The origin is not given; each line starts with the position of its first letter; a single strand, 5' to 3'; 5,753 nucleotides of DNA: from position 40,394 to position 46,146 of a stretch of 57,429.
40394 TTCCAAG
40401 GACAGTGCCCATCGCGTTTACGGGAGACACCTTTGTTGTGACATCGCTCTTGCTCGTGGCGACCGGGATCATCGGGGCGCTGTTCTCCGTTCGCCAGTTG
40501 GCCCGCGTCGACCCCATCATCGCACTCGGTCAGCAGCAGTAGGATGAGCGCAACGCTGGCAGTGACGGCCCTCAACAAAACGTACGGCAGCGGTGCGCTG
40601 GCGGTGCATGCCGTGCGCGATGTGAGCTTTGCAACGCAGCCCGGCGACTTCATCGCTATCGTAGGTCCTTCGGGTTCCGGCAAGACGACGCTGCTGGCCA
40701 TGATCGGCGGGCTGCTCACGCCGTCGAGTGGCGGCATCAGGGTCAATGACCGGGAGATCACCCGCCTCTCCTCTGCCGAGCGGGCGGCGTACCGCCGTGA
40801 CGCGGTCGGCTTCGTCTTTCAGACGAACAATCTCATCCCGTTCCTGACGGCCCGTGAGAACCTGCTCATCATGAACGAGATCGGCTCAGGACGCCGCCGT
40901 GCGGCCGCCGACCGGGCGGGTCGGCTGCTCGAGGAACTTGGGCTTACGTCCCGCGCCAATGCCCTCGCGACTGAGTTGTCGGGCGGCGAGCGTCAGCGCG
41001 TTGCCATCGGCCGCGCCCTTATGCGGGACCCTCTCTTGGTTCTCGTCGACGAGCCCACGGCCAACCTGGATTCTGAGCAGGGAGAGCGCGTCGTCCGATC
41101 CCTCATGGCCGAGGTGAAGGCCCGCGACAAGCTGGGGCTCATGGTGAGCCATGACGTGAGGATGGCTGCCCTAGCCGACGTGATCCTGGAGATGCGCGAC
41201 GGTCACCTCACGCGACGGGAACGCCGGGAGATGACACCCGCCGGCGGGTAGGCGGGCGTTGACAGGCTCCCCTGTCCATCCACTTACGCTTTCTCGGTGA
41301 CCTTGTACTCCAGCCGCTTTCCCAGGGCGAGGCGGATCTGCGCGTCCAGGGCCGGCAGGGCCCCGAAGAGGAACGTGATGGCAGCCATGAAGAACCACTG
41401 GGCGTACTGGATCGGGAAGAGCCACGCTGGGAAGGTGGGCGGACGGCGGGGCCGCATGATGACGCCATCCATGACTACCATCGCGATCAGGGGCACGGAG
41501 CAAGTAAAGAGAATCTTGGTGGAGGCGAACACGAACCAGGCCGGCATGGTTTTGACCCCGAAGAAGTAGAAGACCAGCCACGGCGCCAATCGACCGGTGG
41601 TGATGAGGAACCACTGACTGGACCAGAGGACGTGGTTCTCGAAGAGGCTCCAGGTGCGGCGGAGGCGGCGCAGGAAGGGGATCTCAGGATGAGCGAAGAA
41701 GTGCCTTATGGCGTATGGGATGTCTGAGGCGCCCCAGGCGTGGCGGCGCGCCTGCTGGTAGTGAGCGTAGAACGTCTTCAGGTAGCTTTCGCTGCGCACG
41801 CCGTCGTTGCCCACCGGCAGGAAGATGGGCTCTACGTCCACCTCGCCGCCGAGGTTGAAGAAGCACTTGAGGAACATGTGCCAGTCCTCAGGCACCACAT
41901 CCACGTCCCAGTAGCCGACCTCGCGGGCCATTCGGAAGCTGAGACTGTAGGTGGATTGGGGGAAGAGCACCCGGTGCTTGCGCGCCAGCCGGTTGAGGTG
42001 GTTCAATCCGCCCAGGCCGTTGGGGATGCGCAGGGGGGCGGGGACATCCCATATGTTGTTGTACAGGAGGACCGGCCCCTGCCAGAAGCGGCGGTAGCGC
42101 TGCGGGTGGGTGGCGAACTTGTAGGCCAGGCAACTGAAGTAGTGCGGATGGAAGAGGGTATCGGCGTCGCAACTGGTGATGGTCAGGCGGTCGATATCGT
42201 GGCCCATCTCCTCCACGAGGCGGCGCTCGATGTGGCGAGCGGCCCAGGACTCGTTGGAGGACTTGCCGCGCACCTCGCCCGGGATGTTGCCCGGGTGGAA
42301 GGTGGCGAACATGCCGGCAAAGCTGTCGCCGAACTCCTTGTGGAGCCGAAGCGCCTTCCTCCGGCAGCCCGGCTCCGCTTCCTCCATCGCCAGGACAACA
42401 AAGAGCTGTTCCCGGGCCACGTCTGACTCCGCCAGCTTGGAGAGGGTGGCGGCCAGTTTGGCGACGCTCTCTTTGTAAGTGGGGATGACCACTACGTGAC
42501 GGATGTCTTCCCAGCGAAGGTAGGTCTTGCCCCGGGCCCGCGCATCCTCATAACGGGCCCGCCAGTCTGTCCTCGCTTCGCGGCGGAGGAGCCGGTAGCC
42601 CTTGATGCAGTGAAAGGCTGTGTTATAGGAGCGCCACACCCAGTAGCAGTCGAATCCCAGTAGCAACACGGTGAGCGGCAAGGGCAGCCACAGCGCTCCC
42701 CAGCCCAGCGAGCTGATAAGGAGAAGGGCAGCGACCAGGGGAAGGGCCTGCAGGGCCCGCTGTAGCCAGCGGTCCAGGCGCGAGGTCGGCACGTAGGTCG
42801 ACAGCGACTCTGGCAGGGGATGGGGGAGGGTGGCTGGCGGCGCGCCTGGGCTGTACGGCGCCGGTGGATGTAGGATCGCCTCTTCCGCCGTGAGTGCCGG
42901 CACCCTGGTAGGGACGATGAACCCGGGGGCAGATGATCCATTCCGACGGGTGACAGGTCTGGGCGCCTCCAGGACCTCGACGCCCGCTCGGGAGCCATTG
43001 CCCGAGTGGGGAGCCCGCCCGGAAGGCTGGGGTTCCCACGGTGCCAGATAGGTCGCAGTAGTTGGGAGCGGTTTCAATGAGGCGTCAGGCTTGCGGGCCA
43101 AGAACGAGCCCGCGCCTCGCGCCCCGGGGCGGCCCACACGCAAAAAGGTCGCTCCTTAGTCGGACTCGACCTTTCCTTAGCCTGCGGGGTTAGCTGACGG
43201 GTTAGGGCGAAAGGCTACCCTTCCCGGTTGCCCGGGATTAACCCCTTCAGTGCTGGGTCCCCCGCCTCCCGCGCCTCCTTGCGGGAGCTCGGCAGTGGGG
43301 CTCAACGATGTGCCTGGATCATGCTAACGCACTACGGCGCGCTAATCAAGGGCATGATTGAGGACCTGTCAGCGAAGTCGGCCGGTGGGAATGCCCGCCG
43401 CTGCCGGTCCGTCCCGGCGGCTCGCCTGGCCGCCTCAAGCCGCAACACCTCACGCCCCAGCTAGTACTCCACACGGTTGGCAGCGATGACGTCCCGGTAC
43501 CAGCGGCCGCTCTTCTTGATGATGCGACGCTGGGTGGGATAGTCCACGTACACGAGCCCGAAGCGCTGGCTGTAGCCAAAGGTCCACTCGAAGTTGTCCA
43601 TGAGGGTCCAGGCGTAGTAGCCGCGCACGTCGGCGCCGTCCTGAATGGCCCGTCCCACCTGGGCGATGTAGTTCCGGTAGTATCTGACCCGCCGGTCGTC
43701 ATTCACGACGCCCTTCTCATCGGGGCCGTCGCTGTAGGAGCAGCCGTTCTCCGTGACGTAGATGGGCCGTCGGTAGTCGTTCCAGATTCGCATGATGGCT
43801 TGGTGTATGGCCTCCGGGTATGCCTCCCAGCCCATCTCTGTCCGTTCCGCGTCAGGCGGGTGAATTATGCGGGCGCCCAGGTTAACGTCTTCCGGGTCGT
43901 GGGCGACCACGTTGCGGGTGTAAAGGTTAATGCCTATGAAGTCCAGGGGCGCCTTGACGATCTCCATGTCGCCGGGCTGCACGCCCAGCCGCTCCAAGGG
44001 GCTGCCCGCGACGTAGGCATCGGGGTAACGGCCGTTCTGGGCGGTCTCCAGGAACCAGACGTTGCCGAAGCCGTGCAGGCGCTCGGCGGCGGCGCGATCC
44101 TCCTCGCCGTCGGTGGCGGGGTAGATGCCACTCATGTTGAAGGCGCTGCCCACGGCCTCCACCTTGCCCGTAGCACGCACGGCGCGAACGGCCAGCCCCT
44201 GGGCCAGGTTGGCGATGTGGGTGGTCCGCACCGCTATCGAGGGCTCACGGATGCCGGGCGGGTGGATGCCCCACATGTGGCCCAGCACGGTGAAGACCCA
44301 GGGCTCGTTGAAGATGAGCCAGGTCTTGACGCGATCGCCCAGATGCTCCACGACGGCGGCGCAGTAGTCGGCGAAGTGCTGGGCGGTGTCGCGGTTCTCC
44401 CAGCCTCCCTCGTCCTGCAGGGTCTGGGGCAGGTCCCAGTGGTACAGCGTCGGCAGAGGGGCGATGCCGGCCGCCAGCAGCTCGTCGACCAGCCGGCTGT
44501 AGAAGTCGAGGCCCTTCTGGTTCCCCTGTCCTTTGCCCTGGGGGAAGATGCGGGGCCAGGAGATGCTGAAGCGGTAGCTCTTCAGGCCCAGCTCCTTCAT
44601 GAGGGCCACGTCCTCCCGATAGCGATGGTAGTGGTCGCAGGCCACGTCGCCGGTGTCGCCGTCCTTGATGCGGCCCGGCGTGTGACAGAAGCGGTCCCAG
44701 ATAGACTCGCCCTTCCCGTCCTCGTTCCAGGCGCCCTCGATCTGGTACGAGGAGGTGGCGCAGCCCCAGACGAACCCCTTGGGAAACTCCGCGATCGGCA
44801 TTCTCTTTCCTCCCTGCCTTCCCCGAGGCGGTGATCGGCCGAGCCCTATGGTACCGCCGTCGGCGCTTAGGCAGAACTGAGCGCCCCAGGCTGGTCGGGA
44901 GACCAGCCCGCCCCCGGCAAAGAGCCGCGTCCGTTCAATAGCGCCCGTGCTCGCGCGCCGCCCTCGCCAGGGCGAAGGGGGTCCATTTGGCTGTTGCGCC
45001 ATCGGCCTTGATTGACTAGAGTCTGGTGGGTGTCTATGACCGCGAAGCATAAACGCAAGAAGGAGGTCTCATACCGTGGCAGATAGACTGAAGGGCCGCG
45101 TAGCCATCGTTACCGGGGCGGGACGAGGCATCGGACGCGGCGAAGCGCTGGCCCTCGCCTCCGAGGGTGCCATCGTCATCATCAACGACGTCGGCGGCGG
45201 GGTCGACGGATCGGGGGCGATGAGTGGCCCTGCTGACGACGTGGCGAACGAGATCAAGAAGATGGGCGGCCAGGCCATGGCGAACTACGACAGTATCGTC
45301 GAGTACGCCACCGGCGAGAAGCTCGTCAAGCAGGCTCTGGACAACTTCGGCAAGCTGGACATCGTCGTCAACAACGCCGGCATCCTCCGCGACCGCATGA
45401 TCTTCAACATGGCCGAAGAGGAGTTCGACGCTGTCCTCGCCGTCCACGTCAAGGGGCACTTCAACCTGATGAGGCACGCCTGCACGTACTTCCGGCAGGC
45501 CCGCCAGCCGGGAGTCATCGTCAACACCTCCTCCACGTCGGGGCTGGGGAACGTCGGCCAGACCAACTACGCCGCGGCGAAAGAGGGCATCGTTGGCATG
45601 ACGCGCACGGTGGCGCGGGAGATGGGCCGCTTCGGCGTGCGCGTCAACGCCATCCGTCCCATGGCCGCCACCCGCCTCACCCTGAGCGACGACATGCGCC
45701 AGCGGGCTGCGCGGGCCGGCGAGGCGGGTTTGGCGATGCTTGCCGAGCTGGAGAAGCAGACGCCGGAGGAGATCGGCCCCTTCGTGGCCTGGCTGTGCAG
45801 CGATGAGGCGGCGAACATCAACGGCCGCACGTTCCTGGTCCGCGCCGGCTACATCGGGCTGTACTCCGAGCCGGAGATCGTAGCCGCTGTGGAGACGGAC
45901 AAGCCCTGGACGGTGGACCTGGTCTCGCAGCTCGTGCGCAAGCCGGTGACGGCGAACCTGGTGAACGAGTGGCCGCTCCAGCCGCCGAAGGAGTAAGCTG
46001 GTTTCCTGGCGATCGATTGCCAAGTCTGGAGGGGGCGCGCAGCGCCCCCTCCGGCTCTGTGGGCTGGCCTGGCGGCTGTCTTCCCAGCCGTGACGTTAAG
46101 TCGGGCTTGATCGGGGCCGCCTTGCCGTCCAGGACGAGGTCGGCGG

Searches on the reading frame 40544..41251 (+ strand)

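Call 65: search_protein_families(library=pfam, proteins=[window:40544-41251:+], max_evalue=0.0001)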
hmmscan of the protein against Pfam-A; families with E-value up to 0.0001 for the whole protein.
window:40544-41251:+ (235 aa): 4 families
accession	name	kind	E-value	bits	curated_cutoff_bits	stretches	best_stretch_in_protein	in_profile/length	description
PF00005.33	ABC_tran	-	6.6e-35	121.1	25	1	25-173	2-137/137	ABC transporter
PF02463.25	SMC_N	-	4.6e-07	29.9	40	1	35-217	25-211/220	RecF/RecN/SMC N terminal domain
PF13555.12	AAA_29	-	1.4e-05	25.2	27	1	29-68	17-55/61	P-loop containing region of AAA domain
PF13304.12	AAA_21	-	2.3e-05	25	27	0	36-60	1-25/304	AAA domain, putative AbiEii toxin, Type IV TA system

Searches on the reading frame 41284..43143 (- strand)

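Call 65: search_protein_families(library=pfam, proteins=[window:41284-43143:-], max_evalue=0.0001)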
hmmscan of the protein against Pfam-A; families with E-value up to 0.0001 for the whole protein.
window:41284-43143:- (619 aa): 1 family
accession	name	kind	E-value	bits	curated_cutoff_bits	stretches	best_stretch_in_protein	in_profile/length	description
PF13632.12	Glyco_trans_2_3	-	2e-13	51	27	1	322-538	2-187/198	Glycosyl transferase family group 2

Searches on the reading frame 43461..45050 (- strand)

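Call 65: search_protein_families(library=pfam, proteins=[window:43461-45050:-], max_evalue=0.0001)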
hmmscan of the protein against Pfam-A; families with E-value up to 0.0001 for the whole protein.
window:43461-45050:- (529 aa): 1 family
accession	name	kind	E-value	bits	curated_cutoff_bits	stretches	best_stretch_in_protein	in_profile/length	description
PF00232.24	Glyco_hydro_1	-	1.5e-168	561.4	22.6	1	88-526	4-452/453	Glycosyl hydrolase family 1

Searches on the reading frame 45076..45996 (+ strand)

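Call 65: search_protein_families(library=pfam, proteins=[window:45076-45996:+], max_evalue=0.0001)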
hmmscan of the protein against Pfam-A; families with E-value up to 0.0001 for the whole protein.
window:45076-45996:+ (306 aa): 3 families
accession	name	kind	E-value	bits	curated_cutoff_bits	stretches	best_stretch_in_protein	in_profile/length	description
PF13561.12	adh_short_C2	-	2.1e-39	135.9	27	1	14-259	1-235/236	Enoyl-(Acyl carrier protein) reductase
PF00106.31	adh_short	-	4.4e-38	131.2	26.6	1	8-196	1-180/195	short chain dehydrogenase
PF08659.16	KR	-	2.9e-15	57.1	22.6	1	11-173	4-157/180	KR domain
